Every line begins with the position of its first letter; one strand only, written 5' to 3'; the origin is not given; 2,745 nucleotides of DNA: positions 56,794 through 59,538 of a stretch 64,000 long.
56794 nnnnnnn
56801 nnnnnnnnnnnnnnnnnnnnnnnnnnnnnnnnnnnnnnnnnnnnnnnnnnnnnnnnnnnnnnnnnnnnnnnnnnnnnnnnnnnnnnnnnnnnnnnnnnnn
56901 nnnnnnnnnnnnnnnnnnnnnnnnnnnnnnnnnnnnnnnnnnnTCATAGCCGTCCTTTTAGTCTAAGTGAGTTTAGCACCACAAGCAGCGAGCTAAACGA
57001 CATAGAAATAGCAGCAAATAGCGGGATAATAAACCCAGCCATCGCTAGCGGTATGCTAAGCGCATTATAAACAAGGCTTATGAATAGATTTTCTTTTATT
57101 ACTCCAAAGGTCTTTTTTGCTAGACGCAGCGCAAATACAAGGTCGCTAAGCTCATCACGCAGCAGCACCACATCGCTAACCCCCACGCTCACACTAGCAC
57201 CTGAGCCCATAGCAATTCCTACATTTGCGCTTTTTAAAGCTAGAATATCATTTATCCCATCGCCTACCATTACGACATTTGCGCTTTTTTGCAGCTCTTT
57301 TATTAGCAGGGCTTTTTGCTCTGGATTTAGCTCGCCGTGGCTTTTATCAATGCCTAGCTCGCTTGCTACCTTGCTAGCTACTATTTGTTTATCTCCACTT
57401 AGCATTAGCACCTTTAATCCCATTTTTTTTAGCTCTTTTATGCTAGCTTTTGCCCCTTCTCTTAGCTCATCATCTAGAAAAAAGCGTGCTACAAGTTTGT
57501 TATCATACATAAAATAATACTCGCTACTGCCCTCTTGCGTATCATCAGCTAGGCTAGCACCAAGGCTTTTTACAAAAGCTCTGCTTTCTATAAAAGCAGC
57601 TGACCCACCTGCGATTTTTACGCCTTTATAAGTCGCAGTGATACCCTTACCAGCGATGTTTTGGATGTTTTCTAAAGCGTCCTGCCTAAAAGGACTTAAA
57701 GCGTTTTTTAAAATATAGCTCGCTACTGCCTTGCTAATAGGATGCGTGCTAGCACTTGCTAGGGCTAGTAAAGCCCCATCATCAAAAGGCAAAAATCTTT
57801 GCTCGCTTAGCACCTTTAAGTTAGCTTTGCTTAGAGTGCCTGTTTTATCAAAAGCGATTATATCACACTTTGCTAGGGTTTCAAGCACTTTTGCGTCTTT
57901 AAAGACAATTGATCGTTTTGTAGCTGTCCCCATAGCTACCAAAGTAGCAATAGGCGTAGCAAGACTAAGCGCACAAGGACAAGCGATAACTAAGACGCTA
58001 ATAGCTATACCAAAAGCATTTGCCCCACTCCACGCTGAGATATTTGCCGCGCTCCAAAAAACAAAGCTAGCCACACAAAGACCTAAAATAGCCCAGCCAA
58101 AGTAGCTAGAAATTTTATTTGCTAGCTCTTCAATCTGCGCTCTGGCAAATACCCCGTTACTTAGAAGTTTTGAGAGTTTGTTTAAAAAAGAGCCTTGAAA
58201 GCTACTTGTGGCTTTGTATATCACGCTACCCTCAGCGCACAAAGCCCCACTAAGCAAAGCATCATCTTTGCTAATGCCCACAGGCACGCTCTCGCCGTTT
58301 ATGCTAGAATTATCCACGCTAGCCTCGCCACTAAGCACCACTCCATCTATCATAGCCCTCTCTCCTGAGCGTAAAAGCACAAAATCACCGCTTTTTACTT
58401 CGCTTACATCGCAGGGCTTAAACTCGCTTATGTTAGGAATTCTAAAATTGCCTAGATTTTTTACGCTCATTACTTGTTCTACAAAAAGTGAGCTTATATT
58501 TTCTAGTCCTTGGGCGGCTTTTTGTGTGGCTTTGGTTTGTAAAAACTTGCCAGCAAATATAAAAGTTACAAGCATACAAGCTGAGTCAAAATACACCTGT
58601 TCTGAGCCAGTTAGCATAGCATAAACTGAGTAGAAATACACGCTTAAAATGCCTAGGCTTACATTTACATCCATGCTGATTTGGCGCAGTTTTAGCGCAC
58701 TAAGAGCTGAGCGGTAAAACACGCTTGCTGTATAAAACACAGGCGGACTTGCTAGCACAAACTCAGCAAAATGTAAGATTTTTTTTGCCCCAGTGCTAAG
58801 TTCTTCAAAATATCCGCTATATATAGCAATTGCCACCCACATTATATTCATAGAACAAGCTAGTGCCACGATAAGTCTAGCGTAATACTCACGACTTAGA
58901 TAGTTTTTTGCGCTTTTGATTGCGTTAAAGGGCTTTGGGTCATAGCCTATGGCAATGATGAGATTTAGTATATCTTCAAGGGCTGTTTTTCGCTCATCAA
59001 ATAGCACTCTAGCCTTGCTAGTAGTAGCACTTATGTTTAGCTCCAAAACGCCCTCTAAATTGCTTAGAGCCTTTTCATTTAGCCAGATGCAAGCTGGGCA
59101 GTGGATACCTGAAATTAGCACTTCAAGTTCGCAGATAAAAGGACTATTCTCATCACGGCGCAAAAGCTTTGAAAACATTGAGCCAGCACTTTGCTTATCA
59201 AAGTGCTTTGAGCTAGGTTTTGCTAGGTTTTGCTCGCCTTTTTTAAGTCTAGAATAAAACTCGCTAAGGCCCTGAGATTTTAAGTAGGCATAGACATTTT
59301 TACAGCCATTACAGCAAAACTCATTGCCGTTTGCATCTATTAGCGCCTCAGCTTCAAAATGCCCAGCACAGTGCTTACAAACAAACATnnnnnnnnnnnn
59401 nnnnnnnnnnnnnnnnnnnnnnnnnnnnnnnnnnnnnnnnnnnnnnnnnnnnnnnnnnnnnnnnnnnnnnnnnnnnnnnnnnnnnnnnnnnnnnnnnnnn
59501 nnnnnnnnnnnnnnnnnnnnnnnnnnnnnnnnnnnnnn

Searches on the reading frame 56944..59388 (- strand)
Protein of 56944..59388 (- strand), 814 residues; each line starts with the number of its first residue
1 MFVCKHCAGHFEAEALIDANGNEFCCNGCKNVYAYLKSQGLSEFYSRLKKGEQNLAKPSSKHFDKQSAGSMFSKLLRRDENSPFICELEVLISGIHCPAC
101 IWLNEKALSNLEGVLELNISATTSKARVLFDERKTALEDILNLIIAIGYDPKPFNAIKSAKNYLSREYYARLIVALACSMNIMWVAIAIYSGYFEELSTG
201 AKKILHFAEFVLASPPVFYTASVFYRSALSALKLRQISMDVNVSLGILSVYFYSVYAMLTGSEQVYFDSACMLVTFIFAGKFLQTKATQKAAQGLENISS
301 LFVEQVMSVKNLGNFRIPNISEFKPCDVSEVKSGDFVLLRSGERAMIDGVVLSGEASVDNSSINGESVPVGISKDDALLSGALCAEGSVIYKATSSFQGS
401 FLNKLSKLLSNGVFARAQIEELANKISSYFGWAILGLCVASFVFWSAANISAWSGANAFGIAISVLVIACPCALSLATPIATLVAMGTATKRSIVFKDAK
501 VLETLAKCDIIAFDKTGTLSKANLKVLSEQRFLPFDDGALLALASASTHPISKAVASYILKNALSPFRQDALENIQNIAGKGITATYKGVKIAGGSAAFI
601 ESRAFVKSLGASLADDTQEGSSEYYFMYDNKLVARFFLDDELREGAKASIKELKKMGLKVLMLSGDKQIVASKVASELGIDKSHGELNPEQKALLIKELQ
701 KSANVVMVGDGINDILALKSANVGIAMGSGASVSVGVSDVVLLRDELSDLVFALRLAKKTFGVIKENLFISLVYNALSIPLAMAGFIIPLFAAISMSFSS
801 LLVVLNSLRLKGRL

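Call 77: search_protein_families(library=pfam, proteins=[window:56944-59388:-], max_evalue=0.00001)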
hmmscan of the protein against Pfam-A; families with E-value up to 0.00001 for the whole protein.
window:56944-59388:- (814 aa): 4 families
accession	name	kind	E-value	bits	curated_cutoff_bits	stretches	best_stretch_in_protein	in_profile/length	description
PF00122.25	E1-E2_ATPase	-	5.2e-40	137.3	28.1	1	325-492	17-181/181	E1-E2 ATPase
PF00702.32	Hydrolase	-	1.5e-29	104.2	26.4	1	509-722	2-191/191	haloacid dehalogenase-like hydrolase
PF12156.14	ATPase-cat_bd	-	4.2e-10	40.7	27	1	4-68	2-77/86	Putative metal-binding domain of cation transport ATPase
PF00403.32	HMA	-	6.4e-10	39.7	24.8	1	90-150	2-62/62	Heavy-metal-associated domain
